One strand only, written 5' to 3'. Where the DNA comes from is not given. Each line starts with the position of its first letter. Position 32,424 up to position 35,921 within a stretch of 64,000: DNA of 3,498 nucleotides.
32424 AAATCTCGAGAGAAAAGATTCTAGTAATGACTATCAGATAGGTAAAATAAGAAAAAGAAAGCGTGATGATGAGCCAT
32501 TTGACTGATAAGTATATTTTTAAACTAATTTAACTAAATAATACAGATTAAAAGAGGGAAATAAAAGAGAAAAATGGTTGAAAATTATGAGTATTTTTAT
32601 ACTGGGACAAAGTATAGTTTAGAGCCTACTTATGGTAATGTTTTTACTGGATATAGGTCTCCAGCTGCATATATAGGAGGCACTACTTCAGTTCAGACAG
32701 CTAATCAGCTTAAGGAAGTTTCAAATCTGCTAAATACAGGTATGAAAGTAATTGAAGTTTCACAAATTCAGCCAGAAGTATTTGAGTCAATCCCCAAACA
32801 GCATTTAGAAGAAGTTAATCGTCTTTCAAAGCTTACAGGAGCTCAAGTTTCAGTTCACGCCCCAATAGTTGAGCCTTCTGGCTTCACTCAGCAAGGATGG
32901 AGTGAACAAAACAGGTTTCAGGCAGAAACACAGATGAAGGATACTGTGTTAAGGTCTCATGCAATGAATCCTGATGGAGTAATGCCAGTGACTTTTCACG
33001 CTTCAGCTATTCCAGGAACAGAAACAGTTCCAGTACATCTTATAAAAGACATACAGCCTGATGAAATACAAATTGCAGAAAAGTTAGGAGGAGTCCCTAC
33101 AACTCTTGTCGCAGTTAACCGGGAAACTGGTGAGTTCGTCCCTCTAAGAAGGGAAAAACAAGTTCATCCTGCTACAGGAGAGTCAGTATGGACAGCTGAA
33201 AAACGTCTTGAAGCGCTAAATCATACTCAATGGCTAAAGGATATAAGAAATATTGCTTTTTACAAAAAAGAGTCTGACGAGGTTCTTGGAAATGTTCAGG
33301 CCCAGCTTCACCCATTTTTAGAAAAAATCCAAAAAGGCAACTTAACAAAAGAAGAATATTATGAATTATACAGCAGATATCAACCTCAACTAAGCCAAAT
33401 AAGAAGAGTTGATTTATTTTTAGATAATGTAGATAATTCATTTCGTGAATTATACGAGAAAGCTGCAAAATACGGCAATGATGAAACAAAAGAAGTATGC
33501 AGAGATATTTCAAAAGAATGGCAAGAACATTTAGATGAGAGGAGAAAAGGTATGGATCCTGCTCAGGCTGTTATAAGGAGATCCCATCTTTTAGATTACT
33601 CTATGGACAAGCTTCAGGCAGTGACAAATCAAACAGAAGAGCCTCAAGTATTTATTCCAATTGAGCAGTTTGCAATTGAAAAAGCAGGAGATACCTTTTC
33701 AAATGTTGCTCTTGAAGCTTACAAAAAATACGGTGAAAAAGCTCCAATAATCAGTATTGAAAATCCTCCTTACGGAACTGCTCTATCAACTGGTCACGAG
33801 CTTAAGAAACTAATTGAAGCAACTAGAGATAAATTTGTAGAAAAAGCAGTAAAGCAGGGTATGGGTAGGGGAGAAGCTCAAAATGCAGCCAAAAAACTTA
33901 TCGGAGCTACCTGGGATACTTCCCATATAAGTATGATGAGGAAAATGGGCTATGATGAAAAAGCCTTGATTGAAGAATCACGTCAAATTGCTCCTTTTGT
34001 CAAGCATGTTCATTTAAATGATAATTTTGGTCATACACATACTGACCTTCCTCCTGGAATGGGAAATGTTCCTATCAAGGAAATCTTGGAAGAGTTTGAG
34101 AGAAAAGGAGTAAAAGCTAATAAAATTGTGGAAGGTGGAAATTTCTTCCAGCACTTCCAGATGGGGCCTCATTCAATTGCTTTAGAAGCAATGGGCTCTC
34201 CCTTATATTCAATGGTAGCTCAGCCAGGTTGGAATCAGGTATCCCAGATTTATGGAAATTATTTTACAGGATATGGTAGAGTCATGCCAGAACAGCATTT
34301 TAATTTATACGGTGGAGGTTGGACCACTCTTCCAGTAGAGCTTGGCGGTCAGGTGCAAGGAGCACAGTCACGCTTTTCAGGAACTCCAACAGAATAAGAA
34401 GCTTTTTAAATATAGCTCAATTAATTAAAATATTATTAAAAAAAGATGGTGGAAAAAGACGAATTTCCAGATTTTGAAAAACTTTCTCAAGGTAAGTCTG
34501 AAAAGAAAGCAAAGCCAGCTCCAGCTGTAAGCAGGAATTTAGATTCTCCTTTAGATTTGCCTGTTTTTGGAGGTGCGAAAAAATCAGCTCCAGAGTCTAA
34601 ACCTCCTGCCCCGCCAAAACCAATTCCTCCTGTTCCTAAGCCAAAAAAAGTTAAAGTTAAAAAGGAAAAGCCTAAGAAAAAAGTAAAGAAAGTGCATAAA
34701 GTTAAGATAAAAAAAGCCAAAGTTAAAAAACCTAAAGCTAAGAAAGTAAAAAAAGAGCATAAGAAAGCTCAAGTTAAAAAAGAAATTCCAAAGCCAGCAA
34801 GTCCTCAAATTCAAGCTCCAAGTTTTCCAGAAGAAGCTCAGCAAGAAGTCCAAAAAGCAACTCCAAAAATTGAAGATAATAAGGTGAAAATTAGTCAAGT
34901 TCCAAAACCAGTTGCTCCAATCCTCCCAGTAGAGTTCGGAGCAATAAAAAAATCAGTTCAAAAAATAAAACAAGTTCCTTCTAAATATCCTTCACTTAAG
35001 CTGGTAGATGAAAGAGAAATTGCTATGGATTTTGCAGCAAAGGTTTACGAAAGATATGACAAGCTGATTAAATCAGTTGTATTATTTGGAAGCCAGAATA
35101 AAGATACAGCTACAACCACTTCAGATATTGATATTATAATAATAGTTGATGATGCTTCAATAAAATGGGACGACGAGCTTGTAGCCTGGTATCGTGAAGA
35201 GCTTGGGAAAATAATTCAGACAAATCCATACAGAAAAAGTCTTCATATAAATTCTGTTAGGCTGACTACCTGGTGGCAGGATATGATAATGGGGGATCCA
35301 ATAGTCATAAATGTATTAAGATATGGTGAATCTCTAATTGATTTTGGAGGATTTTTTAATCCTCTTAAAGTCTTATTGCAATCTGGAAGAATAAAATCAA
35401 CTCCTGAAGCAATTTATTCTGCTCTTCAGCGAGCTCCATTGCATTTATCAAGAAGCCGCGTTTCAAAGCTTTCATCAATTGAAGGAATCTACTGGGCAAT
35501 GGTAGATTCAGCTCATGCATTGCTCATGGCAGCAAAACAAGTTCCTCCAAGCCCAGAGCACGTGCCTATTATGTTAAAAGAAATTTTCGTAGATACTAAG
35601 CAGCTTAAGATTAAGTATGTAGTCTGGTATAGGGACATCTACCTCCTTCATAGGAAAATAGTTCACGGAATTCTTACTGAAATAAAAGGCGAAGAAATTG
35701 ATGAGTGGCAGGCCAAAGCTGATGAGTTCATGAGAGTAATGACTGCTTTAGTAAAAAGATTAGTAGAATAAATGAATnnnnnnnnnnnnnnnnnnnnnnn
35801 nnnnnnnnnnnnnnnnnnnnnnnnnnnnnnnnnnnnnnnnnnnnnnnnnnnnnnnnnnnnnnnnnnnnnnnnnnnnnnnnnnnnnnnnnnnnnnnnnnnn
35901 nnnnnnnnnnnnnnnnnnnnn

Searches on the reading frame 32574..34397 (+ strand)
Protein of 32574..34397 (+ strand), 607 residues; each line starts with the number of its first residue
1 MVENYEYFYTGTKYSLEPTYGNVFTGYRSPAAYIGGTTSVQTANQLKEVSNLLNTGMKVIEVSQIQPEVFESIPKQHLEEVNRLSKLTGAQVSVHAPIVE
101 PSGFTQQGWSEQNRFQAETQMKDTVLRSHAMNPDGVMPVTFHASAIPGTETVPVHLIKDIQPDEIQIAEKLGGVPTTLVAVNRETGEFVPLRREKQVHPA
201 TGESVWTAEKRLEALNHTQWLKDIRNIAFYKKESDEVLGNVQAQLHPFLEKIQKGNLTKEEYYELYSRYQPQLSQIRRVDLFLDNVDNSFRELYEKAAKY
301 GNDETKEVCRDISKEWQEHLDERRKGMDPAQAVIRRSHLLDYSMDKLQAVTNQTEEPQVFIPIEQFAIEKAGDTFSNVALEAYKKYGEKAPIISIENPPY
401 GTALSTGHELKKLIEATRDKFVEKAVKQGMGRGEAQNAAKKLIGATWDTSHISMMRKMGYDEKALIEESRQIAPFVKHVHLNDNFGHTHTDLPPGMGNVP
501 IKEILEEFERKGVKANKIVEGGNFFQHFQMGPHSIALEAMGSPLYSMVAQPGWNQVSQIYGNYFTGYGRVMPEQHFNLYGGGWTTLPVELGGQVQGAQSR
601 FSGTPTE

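Call 44: search_protein_families(library=pfam, proteins=[window:32574-34397:+], max_evalue=0.001)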
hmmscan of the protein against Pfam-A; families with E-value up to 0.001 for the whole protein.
window:32574-34397:+ (607 aa): 1 family
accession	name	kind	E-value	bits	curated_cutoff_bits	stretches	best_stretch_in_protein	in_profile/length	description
PF01261.30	AP_endonuc_2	-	7.3e-10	39.4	31.1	1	440-520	150-228/249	Xylose isomerase-like TIM barrel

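Call 92: search_protein_families(library=ncbifam, proteins=[window:32574-34397:+], max_evalue=0.001)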
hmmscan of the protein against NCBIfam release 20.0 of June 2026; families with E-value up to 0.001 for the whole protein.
window:32574-34397:+ (607 aa): 0 families

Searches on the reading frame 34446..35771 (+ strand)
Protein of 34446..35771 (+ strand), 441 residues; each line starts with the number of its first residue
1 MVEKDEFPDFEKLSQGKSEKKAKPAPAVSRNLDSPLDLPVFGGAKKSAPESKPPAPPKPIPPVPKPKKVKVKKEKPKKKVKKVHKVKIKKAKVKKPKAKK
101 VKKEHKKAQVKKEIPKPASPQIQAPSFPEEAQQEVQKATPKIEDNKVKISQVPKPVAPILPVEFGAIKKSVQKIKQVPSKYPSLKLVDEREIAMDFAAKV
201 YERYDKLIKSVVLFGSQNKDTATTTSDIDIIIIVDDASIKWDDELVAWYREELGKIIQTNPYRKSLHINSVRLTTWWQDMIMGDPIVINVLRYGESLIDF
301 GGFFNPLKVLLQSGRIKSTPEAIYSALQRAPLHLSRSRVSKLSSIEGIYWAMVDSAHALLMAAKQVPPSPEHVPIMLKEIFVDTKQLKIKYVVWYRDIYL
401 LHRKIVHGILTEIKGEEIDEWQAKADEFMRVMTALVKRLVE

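Call 44: search_protein_families(library=pfam, proteins=[window:34446-35771:+], max_evalue=0.001)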
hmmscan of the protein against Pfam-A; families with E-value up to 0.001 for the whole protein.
window:34446-35771:+ (441 aa): 2 families
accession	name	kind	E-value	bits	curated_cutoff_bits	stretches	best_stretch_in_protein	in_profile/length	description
PF01909.29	NTP_transf_2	-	2.1e-07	31.7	21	1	203-256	11-64/93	Nucleotidyltransferase domain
PF18765.7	Polbeta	-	4.1e-07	30.5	26.9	1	206-244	11-48/93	Polymerase beta, Nucleotidyltransferase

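Call 92: search_protein_families(library=ncbifam, proteins=[window:34446-35771:+], max_evalue=0.001)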
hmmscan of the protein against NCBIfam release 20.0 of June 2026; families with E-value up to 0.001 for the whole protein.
window:34446-35771:+ (441 aa): 1 family
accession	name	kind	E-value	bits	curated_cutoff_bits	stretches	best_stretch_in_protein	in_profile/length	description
NF047752.1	MntA_antitoxin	equivalog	8.7e-06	25.6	60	1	208-238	7-37/106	type VII toxin-antitoxin system MntA family adenylyltransferase antitoxin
